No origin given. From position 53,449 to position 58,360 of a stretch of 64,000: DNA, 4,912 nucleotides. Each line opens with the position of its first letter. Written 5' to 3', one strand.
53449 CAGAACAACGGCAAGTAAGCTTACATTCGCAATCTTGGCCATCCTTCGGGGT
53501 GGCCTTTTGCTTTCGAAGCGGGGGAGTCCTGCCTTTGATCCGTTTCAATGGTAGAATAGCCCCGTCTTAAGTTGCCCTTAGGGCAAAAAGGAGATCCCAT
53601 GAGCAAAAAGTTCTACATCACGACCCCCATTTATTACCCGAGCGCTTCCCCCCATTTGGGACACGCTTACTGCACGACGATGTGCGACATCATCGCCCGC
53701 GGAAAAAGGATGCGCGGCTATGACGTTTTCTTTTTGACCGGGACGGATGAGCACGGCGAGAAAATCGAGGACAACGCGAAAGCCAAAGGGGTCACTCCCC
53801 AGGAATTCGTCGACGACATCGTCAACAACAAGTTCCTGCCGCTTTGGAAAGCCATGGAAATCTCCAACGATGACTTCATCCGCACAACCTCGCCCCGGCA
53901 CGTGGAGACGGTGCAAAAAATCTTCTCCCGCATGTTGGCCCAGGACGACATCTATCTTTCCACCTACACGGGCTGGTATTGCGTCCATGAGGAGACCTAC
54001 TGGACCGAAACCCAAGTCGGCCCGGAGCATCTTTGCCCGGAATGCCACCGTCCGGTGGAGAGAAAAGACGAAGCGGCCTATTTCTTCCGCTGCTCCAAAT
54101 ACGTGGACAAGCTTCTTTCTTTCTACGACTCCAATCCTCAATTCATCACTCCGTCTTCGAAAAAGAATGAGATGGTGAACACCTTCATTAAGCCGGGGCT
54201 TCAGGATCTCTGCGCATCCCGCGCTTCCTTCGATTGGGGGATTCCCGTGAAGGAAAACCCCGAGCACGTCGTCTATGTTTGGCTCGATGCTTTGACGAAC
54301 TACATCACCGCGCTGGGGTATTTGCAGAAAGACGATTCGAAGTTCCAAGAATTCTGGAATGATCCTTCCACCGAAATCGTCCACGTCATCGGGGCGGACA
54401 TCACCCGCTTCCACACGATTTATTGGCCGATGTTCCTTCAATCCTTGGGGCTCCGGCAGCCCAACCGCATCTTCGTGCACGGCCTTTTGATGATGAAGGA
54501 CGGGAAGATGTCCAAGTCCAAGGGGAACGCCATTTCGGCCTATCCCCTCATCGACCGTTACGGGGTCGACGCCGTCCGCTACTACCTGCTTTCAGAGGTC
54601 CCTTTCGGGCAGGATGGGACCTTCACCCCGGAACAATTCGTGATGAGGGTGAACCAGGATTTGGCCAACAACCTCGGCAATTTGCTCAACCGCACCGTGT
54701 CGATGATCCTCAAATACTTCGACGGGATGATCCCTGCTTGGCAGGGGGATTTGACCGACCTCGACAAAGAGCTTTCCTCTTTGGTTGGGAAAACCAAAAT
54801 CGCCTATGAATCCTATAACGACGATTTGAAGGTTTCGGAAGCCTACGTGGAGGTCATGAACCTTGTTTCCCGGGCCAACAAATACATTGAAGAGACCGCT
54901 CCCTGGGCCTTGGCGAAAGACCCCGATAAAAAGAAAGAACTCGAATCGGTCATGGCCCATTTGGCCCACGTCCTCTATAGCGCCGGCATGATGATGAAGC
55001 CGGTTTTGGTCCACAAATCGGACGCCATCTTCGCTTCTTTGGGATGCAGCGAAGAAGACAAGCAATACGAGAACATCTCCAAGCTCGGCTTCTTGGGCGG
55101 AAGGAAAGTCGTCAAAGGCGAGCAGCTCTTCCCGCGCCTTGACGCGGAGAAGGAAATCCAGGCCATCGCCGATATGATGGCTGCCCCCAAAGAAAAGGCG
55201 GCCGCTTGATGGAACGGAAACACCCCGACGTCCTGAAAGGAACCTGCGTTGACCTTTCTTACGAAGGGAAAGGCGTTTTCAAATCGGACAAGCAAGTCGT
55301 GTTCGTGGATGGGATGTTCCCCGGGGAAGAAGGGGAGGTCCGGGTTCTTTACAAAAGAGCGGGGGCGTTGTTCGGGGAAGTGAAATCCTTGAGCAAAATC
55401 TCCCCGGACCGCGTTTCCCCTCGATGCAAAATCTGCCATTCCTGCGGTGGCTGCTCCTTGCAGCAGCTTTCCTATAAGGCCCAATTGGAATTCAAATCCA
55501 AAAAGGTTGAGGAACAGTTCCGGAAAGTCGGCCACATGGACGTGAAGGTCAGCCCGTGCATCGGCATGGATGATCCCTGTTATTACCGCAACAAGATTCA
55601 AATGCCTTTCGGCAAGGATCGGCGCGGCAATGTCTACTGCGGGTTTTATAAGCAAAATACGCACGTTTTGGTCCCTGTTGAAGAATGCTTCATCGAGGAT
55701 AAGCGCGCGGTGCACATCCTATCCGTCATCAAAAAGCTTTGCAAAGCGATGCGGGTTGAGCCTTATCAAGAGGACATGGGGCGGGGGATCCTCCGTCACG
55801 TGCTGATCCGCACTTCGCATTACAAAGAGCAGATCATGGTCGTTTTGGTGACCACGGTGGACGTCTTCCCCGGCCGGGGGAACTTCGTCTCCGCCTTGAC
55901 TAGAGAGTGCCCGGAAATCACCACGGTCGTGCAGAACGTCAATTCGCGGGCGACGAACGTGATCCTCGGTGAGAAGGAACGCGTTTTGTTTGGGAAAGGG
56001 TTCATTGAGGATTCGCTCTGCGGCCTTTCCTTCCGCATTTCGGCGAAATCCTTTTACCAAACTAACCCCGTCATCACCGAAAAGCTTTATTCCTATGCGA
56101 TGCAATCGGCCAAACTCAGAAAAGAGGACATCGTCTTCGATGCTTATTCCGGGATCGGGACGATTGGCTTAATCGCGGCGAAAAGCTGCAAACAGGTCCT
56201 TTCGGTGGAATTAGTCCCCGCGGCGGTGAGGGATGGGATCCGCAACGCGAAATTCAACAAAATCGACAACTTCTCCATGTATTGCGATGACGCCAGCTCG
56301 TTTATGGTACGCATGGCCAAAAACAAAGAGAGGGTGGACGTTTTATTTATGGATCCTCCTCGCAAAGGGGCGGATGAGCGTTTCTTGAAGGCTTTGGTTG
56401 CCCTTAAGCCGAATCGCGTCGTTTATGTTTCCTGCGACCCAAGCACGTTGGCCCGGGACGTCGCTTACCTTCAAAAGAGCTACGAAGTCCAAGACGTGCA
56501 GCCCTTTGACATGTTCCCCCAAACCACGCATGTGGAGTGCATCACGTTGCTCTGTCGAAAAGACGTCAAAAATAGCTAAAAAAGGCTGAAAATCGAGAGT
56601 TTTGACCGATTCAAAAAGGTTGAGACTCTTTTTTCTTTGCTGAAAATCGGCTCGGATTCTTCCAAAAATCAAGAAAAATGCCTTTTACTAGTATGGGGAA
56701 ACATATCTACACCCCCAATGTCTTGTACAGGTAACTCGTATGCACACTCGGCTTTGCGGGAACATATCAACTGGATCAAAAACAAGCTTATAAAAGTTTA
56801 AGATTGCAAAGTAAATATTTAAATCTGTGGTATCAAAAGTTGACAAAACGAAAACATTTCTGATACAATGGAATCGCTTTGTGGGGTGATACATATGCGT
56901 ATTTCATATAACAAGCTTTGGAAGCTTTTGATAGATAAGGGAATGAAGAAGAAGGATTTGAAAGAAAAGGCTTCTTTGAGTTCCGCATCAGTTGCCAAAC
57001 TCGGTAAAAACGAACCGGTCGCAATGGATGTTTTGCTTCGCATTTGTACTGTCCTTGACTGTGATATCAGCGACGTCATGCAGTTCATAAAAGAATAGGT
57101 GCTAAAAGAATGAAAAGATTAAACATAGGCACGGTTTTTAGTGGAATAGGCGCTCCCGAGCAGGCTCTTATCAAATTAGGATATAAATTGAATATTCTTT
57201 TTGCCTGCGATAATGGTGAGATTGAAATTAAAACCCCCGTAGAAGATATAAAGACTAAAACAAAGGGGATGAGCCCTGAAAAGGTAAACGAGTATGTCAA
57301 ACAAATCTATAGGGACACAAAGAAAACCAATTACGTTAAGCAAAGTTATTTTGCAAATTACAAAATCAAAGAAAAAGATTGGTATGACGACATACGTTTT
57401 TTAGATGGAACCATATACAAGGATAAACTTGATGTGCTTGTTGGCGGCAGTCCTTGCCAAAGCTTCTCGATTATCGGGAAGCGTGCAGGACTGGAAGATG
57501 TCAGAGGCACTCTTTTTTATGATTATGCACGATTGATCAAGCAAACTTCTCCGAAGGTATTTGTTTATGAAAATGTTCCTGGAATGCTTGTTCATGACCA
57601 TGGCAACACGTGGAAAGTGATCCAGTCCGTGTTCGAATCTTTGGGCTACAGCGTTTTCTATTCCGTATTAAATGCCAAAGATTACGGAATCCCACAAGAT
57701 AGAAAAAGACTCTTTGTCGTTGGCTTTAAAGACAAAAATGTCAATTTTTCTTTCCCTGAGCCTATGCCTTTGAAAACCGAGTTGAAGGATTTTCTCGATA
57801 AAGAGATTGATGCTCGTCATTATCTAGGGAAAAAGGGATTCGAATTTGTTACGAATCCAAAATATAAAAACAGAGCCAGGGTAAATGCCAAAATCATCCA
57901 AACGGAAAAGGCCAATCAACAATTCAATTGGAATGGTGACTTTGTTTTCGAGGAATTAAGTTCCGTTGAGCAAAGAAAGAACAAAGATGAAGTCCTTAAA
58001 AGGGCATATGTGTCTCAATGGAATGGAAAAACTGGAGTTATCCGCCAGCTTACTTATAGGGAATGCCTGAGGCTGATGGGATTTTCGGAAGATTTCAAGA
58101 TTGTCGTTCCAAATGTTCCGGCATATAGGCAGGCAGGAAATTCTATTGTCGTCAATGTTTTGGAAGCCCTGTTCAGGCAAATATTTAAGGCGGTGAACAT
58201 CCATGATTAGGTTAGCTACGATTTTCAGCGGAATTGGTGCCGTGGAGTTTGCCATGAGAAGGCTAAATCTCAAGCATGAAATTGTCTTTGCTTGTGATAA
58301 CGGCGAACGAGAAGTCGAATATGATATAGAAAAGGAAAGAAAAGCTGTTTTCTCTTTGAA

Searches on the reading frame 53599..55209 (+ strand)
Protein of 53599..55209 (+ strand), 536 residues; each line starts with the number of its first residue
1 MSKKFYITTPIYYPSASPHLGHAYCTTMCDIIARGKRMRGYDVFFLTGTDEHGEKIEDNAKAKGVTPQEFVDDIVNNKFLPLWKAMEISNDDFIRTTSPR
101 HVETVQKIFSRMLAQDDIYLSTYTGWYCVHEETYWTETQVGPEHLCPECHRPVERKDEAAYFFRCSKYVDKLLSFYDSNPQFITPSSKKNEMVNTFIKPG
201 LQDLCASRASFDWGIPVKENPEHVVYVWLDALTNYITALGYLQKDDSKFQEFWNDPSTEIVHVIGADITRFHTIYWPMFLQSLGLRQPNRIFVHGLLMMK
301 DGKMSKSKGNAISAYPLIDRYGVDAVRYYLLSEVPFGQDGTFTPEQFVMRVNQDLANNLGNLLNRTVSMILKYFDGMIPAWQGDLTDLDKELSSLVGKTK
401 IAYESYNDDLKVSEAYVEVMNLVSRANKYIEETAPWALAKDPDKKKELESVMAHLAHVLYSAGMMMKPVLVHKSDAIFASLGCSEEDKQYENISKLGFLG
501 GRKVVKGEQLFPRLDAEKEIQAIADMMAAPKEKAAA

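Call 31: find_encoding_contigs(protein=window:53599-55209:+, flank=2000, max_places=6)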
Protein window:53599-55209:+ (536 aa): 2 contigs read that carry it; 1 place shown.
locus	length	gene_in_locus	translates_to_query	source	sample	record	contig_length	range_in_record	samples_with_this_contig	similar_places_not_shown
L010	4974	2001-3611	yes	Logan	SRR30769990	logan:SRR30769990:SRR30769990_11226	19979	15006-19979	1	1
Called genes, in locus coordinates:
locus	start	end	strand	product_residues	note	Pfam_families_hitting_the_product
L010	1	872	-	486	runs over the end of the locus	PF01523:PmbA_TldD_1st, PF19290:PmbA_TldD_2nd, PF19289:PmbA_TldD_3rd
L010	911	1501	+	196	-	PF13483:Lactamase_B_3, PF12706:Lactamase_B_2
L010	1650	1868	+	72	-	PF01197:Ribosomal_L31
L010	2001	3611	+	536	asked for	PF00133:tRNA-synt_1, PF01406:tRNA-synt_1e (faint), PF09334:tRNA-synt_1g, PF00133:tRNA-synt_1, PF19303:Anticodon_3 (weak)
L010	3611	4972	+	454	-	?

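Call 89: list_cluster_members(proteins=[window:53599-55209:+, window:55206-56579:+, window:59362-60816:+, window:60813-63578:+, window:57110-58210:+, window:58203-59342:+])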
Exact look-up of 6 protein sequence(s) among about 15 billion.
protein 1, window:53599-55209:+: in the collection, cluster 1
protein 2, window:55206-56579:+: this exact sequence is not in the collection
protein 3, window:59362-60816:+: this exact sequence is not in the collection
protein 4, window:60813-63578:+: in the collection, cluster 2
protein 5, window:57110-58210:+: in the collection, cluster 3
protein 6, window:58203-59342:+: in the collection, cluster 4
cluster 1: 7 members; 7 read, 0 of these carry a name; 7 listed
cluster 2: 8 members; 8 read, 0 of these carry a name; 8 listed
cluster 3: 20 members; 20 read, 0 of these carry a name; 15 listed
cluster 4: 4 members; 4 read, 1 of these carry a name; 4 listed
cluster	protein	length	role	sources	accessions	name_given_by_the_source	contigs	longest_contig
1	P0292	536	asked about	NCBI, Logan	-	-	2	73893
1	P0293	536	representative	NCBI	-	-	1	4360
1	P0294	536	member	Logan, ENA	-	-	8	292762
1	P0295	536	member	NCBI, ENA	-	-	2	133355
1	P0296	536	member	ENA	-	-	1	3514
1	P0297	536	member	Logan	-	-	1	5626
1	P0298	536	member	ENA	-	-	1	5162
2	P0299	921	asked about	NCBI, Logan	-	-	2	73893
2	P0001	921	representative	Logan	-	-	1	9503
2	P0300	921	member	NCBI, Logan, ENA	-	-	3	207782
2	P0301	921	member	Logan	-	-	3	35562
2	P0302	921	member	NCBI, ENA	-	-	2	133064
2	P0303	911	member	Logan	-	-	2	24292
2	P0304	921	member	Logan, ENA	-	-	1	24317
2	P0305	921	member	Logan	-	-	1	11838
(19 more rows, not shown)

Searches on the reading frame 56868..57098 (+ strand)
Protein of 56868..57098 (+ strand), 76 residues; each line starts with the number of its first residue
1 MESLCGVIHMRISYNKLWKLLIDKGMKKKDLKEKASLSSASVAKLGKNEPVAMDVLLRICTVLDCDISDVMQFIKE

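Call 3: search_protein_families(library=pfam, proteins=[window:56868-57098:+], max_evalue=0.01)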
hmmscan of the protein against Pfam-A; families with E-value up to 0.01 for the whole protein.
window:56868-57098:+ (76 aa): 1 family
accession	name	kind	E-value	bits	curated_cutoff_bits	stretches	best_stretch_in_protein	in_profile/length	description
PF13443.12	HTH_26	-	4.1e-18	65.8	22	1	16-76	1-63/63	Cro/C1-type HTH DNA-binding domain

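Call 4: search_protein_families(library=padloc, proteins=[window:56868-57098:+], max_evalue=0.01)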
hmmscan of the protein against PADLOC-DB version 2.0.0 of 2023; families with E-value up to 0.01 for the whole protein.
window:56868-57098:+ (76 aa): 1 family
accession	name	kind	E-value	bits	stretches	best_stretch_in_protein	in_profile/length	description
PDLC04762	PDC-M64C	-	0.0044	15.1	1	15-71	30-87/97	-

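Call 5: search_protein_families(library=ncbifam, proteins=[window:56868-57098:+], max_evalue=0.01)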
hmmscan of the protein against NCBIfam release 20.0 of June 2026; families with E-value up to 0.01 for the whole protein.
window:56868-57098:+ (76 aa): 2 families
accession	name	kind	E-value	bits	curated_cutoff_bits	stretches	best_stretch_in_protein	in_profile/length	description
NF000090.1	trans_reg_VanU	equivalog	8.3e-24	83.6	150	1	10-74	1-65/75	glycopeptide resistance transcriptional regulator VanU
NF010465.0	PRK13890.1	equivalog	0.00048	20.2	96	1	11-68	4-62/121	conjugal transfer protein TrbA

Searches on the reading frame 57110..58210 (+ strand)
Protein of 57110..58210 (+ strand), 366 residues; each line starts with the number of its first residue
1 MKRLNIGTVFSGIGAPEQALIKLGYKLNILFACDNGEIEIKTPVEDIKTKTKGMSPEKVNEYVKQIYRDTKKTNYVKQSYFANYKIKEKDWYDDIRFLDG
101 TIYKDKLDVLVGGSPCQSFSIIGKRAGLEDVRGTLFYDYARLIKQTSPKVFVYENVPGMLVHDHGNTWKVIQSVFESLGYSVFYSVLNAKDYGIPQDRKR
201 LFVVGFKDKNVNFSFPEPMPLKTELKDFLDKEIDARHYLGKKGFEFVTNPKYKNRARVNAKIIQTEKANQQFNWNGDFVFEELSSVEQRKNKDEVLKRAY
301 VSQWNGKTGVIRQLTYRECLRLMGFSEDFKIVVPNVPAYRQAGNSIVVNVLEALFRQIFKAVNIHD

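Call 3: search_protein_families(library=pfam, proteins=[window:57110-58210:+], max_evalue=0.01)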
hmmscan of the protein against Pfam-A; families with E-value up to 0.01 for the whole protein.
window:57110-58210:+ (366 aa): 1 family
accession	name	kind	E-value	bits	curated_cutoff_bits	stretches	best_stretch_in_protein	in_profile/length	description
PF00145.23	DNA_methylase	-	3.3e-71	240.8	22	1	69-360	27-324/324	C-5 cytosine-specific DNA methylase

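Call 4: search_protein_families(library=padloc, proteins=[window:57110-58210:+], max_evalue=0.01)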
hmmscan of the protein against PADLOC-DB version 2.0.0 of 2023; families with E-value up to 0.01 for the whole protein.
window:57110-58210:+ (366 aa): 65 families (the best 25 are shown)
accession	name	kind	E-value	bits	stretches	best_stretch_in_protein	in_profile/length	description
PDLC03272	MTase_II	-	5.3e-75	251.1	1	75-363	107-391/407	Type II methyltransferase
PDLC03378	MTase_II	-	2.3e-57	192.9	1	76-362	36-330/344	Type II methyltransferase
PDLC03361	MTase_II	-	6.9e-50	168.2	1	106-361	165-436/455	Type II methyltransferase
PDLC02653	DrmMII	-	5.1e-48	161.7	1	76-362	38-313/333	DrmMII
PDLC00026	DruM2|DruM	-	1.4e-46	157.6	1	92-362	54-318/336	DNA cytosine methylase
PDLC03217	MTase_II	-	3.6e-46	155.9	1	74-361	416-700/703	Type II methyltransferase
PDLC03326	MTase_II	-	1.4e-45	154.2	2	102-224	70-193/412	Type II methyltransferase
PDLC00027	DruM2|DruM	-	3.6e-45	152.9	2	105-227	70-193/361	DNA cytosine methylase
PDLC03734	oMTase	-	6.6e-45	151.9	2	74-250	37-209/444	orphan methyltransferase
PDLC03234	MTase_II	-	3.8e-43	146.2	2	101-270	67-244/375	Type II methyltransferase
PDLC03242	MTase_II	-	3.5e-42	142.8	2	58-220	117-276/409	Type II methyltransferase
PDLC03716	oMTase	-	1.1e-38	131.3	1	69-365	65-342/349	orphan methyltransferase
PDLC02649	DrmMII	-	2.9e-37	126.6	2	80-223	86-235/422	DrmMII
PDLC00031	DruM2|DruM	-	1.7e-36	124.1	2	77-225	49-191/361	DNA cytosine methylase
PDLC00033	DruM2|DruM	-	3.5e-36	123.3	1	104-209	89-193/368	DNA cytosine methylase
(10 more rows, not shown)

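Call 5: search_protein_families(library=ncbifam, proteins=[window:57110-58210:+], max_evalue=0.01)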
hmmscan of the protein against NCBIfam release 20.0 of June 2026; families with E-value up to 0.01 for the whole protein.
window:57110-58210:+ (366 aa): 2 families
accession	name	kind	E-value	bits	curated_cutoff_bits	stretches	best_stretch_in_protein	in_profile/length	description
TIGR00675.1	dcm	superfamily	9.9e-73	245.6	100.65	1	72-358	29-329/329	DNA (cytosine-5-)-methyltransferase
NF007772.0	PRK10458.1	subfamily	3.5e-31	108.3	710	1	106-356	169-450/472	DNA cytosine methylase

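Call 95: search_dna_similar(query=window:57110-58210:+, collection=plasmids, mode=protein, max_evalue=1e-20, max_rows=25)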
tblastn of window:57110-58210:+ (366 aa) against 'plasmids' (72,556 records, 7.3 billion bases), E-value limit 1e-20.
Records with a match: 4102; places in all: 4368; records where one place covers at least 80% of the query: 104.
Best place of each record, by identity: <60% 4102.
By first word of the organism name: Klebsiella 1655; Escherichia 891; Salmonella 515; Enterobacter 440; Citrobacter 194; Raoultella 44; Enterococcus 28; Acinetobacter 25; Shigella 21; Leclercia 21; and 99 more.
By predicted mobility (MOB-suite, as given by PLSDB): conjugative 3020; non-mobilizable 632; mobilizable 450.
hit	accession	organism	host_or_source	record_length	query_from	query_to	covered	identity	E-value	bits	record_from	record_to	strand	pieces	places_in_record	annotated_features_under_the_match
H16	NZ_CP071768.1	Acinetobacter towneri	porcine,cell culture,feces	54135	4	364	99%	47.2%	9e-109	356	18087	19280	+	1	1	DNA cytosine methyltransferase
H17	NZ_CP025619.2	Acinetobacter schindleri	whole organism,air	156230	4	358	97%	48.0%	9e-109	356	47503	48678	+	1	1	DNA cytosine methyltransferase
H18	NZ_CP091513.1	Vitreoscilla stercoraria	Bos taurus,cell culture,Dung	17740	4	364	99%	47.1%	8e-110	359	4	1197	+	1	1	DNA cytosine methyltransferase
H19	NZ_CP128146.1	Bacillus mycoides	bacterial isolate,field soil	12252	4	333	90%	46.8%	1e-107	353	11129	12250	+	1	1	none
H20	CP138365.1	Streptococcus agalactiae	Homo sapiens,cell culture,urine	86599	20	362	94%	32.5%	1e-37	150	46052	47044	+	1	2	DNA cytosine methyltransferase | helix-turn-helix transcriptional regulator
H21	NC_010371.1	Finegoldia magna ATCC 29328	-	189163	4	350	95%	31.9%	2e-33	138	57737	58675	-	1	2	DNA cytosine methyltransferase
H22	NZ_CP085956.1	Finegoldia magna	-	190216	4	350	95%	31.9%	2e-33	138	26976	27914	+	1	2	DNA cytosine methyltransferase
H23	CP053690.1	Arthrobacter citreus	pure culture,soil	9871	75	364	79%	37.9%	1e-40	276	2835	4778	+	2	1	dcm: DNA (cytosine-5-)-methyltransferase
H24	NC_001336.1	Methanothermobacter thermautotrophicus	-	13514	4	360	98%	30.6%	9e-33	136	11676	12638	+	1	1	DNA cytosine methyltransferase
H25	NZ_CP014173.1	Clostridium botulinum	Microbial isolate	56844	1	361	99%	28.8%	1e-27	122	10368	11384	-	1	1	DNA cytosine methyltransferase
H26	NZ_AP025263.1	Bacillus altitudinis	Tetragnatha maxillosa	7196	79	362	78%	36.3%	3e-38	152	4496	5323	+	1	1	DNA cytosine methyltransferase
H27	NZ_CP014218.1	Clostridium botulinum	Microbial isolate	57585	1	361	99%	28.5%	1e-27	122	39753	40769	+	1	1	DNA cytosine methyltransferase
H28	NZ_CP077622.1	Clostridium estertheticum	single colony,bovine feces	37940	4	358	97%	29.0%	4e-33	137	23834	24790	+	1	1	DNA cytosine methyltransferase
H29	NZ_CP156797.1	Acinetobacter sp. ANC 7912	cattle,whole organism,cattle feces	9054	60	362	83%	33.9%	8e-35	142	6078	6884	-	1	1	DNA cytosine methyltransferase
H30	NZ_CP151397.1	Shigella sonnei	-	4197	75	363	79%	35.4%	4e-44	169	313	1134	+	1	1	dcm: DNA (cytosine-5-)-methyltransferase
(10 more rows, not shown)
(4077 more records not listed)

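Call 96: get_annotated_region(hit=H16, flank=7000)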
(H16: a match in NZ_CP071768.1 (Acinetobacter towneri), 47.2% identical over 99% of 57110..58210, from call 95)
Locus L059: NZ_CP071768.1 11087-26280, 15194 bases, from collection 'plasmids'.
description: Acinetobacter towneri strain GX3 plasmid pGX3-2, complete sequence
organism: Acinetobacter towneri (NCBI taxid 202956)
taxonomy: Bacteria; Pseudomonadota; Gammaproteobacteria; Moraxellales; Moraxellaceae; Acinetobacter; Acinetobacter towneri
host: -; source: porcine,cell culture,feces; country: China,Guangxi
typing (MOB-suite, as given by PLSDB): non-mobilizable
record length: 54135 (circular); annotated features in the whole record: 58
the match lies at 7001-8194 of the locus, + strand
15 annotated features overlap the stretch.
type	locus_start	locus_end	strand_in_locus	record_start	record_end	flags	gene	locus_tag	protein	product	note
CDS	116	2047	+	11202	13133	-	-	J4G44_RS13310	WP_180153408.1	ATP-binding cassette domain-containing protein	-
CDS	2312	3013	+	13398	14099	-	-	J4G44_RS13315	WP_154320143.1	IS1 family transposase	-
CDS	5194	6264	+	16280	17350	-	-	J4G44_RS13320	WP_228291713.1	hypothetical protein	-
CDS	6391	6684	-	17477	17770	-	-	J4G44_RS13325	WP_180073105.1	hypothetical protein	-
CDS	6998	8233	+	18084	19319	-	-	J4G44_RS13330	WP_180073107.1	DNA cytosine methyltransferase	-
CDS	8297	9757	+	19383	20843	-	-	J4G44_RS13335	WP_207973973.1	AAA family ATPase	-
CDS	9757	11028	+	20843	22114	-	-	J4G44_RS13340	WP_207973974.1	LlaJI family restriction endonuclease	-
CDS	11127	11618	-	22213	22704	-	-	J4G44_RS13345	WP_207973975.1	hypothetical protein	-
CDS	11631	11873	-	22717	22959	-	-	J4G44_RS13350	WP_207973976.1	tellurium resistance protein TerC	-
CDS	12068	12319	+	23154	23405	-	-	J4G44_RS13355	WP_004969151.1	hypothetical protein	-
CDS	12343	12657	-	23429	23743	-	-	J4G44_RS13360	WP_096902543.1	BrnA antitoxin family protein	-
CDS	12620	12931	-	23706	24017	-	-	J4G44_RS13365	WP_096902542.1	BrnT family toxin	-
CDS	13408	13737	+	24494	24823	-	-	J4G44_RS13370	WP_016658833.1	four-helix bundle copper-binding protein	-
CDS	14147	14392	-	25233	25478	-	-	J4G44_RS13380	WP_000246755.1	type II toxin-antitoxin system RelB/DinJ family antitoxin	-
CDS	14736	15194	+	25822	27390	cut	-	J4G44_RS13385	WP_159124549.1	ATP-binding cassette domain-containing protein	-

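Call 97: get_annotated_region(hit=H18, flank=7000)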
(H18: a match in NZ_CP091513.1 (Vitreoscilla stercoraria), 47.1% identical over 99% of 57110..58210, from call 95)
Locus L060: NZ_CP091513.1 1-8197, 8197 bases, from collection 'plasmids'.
description: Vitreoscilla stercoraria strain SAG 1488-6 plasmid p1Vster, complete sequence
organism: Vitreoscilla stercoraria (NCBI taxid 61)
taxonomy: Bacteria; Pseudomonadota; Betaproteobacteria; Neisseriales; Neisseriaceae; Vitreoscilla; Vitreoscilla stercoraria
host: -; source: Bos taurus,cell culture,Dung; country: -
typing (MOB-suite, as given by PLSDB): non-mobilizable
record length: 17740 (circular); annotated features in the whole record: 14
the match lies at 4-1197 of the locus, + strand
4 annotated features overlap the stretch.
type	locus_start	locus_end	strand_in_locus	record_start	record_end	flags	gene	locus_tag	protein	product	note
CDS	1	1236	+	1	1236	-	-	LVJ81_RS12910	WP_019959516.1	DNA cytosine methyltransferase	-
CDS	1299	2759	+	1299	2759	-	-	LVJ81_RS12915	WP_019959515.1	AAA family ATPase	-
CDS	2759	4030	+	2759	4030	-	-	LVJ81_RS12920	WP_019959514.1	LlaJI family restriction endonuclease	-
CDS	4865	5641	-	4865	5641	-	istB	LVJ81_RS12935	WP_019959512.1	IS21-like element helper ATPase IstB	-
